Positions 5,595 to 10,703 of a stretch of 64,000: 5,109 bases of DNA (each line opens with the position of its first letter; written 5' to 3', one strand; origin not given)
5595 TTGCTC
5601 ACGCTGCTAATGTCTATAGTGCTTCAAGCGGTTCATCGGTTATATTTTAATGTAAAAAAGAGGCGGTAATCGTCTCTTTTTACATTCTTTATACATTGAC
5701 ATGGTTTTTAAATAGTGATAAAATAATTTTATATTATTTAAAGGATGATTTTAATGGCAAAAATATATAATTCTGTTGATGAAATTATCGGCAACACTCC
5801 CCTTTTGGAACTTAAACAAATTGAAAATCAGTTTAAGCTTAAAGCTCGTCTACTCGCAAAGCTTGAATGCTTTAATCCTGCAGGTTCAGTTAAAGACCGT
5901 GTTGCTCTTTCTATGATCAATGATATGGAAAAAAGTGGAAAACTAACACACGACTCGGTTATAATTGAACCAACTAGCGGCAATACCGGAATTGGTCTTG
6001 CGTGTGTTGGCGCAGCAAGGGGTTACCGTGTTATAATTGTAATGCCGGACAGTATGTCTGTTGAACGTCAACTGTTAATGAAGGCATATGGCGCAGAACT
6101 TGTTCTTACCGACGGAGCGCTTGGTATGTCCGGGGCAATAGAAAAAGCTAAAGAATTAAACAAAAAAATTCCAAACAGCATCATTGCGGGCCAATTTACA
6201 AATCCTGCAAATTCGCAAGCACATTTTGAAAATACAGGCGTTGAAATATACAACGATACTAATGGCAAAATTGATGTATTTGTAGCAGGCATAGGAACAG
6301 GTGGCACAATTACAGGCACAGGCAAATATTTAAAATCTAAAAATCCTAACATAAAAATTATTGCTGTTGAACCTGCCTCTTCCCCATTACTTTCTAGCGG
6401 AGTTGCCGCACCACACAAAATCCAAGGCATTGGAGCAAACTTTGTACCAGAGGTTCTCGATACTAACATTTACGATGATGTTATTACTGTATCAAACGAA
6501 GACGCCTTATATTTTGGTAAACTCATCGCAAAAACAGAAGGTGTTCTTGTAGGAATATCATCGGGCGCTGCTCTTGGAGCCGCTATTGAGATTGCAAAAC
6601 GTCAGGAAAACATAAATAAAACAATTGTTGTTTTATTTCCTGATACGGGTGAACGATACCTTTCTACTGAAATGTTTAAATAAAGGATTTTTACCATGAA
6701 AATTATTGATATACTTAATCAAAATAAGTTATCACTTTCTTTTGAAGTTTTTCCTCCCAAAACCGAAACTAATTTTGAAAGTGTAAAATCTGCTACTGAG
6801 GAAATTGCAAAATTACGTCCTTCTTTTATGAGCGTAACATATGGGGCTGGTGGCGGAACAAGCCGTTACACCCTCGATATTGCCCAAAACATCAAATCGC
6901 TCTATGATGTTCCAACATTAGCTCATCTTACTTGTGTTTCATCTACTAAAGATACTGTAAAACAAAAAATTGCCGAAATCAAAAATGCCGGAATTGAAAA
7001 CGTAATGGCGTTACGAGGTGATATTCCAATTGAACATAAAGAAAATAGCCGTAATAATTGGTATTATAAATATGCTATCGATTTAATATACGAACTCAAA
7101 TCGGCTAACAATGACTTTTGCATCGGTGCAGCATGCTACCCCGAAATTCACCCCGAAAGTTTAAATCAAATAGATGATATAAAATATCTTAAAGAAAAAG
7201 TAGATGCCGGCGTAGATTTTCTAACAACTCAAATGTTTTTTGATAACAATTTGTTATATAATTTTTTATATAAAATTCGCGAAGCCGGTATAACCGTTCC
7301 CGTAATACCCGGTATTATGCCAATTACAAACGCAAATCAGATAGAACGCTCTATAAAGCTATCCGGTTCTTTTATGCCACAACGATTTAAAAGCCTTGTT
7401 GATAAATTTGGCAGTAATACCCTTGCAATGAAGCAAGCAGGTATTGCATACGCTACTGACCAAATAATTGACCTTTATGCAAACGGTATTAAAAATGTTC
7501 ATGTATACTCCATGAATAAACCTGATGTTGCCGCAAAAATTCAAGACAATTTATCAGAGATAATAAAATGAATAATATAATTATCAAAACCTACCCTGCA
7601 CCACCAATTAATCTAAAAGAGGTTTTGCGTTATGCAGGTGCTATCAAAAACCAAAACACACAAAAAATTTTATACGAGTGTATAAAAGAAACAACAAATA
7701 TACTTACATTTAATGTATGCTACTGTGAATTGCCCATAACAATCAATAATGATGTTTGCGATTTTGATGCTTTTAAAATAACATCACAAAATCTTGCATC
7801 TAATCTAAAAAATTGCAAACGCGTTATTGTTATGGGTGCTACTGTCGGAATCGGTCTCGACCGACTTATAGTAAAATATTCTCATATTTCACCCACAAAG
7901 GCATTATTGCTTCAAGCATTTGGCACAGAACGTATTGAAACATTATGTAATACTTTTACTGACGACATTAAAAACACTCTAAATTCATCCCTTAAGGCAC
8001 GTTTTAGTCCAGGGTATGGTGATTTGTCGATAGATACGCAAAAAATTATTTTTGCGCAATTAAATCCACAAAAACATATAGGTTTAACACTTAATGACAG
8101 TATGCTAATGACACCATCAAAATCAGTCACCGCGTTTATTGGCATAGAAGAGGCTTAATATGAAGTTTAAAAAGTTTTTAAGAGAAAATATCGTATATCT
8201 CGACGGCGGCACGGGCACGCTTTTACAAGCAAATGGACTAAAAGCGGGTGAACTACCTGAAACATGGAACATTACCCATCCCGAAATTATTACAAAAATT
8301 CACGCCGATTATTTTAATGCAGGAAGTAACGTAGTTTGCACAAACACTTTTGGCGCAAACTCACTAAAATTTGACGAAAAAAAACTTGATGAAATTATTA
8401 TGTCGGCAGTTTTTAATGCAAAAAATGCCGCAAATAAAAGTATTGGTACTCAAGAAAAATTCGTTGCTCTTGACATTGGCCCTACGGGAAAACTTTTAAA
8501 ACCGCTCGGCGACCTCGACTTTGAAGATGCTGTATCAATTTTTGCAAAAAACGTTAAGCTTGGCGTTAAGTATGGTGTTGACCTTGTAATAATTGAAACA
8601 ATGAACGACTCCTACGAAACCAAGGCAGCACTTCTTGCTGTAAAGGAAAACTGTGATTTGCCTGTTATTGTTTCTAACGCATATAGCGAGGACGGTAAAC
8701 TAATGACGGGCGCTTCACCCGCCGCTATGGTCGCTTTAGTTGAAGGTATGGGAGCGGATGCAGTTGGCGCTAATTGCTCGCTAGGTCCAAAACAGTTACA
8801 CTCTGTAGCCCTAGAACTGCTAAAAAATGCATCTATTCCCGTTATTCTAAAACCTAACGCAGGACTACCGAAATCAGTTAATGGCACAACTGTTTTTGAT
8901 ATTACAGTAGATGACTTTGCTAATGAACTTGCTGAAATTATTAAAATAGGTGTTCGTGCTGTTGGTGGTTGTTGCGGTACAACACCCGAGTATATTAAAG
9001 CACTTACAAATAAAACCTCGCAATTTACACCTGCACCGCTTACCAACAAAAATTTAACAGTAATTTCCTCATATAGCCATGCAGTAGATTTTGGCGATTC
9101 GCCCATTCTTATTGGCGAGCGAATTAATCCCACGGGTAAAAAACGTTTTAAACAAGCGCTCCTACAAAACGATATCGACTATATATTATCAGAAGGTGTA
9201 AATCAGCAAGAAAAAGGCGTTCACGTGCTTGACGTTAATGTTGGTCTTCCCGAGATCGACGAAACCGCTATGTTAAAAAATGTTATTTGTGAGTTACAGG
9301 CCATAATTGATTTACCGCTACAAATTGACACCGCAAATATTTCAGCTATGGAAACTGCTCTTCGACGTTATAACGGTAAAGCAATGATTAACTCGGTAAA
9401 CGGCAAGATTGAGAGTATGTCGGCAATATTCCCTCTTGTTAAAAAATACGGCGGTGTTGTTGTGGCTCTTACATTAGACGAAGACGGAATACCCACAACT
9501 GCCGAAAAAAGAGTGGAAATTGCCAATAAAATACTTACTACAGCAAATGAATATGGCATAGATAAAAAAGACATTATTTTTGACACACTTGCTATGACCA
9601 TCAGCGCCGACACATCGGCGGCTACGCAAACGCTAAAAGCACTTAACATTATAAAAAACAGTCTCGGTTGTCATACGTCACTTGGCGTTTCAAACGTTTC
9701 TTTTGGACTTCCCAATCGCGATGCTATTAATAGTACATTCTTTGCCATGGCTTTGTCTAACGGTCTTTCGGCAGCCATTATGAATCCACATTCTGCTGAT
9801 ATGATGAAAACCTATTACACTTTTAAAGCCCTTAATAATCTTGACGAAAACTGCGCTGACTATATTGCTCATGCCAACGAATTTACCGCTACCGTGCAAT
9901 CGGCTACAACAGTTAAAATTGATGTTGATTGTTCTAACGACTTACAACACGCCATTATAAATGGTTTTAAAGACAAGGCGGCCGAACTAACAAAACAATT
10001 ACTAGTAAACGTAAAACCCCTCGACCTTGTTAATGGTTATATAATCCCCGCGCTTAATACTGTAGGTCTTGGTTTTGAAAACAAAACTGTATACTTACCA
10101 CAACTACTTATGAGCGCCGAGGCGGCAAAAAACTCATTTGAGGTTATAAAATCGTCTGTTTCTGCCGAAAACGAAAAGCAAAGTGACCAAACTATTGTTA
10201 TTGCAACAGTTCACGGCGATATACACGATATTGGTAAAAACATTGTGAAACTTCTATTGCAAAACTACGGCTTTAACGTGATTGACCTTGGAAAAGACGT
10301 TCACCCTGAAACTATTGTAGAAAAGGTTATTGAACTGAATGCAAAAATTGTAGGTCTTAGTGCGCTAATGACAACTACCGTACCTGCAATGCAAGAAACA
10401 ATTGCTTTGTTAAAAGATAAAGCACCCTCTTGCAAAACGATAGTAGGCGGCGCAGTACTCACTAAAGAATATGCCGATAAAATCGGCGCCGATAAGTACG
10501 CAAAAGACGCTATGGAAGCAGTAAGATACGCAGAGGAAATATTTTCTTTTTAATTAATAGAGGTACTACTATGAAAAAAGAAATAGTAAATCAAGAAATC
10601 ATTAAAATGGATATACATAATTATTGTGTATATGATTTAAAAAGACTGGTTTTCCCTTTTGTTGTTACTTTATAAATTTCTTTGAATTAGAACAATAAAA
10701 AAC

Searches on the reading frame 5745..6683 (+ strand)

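Call 62: search_protein_families(library=pfam, proteins=[window:5745-6683:+], max_evalue=0.00001)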
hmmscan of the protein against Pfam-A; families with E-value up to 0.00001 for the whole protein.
window:5745-6683:+ (312 aa): 1 family
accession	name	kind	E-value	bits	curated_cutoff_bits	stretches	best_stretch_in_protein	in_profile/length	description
PF00291.31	PALP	-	3.3e-77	260.2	35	1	13-300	3-295/295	Pyridoxal-phosphate dependent enzyme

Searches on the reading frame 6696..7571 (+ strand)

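Call 62: search_protein_families(library=pfam, proteins=[window:6696-7571:+], max_evalue=0.00001)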
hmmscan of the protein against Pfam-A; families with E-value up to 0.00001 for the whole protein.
window:6696-7571:+ (291 aa): 1 family
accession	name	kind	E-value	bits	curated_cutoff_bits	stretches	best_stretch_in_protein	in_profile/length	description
PF02219.23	MTHFR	-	8.7e-84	281.7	24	1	3-286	2-286/287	Methylenetetrahydrofolate reductase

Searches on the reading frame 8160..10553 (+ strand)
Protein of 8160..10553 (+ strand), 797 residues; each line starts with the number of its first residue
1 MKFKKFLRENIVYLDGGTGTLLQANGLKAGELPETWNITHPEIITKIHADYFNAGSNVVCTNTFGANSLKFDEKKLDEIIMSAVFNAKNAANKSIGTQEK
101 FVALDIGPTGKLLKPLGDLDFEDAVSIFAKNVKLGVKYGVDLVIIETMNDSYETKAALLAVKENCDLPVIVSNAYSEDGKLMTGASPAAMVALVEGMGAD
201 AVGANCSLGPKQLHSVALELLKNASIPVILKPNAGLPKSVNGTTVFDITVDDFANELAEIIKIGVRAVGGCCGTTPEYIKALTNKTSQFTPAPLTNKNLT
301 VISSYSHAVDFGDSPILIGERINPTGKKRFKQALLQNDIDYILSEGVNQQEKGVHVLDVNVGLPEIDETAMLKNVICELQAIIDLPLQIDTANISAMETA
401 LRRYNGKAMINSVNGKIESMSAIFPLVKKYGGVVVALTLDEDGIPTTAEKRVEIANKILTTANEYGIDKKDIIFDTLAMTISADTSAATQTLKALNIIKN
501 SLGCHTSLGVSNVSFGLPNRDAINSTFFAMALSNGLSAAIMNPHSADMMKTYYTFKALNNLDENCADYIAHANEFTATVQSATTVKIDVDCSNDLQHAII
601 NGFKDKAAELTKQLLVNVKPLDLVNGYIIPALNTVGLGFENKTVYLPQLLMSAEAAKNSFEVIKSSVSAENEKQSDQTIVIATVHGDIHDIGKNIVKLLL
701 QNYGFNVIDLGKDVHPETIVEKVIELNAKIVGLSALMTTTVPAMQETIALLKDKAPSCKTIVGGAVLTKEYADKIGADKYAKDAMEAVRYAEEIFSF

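Call 62: search_protein_families(library=pfam, proteins=[window:8160-10553:+], max_evalue=0.00001)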
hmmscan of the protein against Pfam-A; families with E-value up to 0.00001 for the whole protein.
window:8160-10553:+ (797 aa): 4 families
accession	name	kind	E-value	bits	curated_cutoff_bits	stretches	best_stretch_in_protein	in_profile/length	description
PF02574.22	S-methyl_trans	-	4.2e-65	220.9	22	1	14-284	3-281/283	Homocysteine S-methyltransferase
PF00809.28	Pterin_bind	-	1.4e-29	103.9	25.5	1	319-541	1-243/244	Pterin binding enzyme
PF02310.24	B12-binding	-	1.4e-28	99.6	32.1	1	678-788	2-120/121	B12 binding domain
PF02607.22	B12-binding_2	-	1.1e-16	61.2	23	1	593-664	3-74/74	B12 binding domain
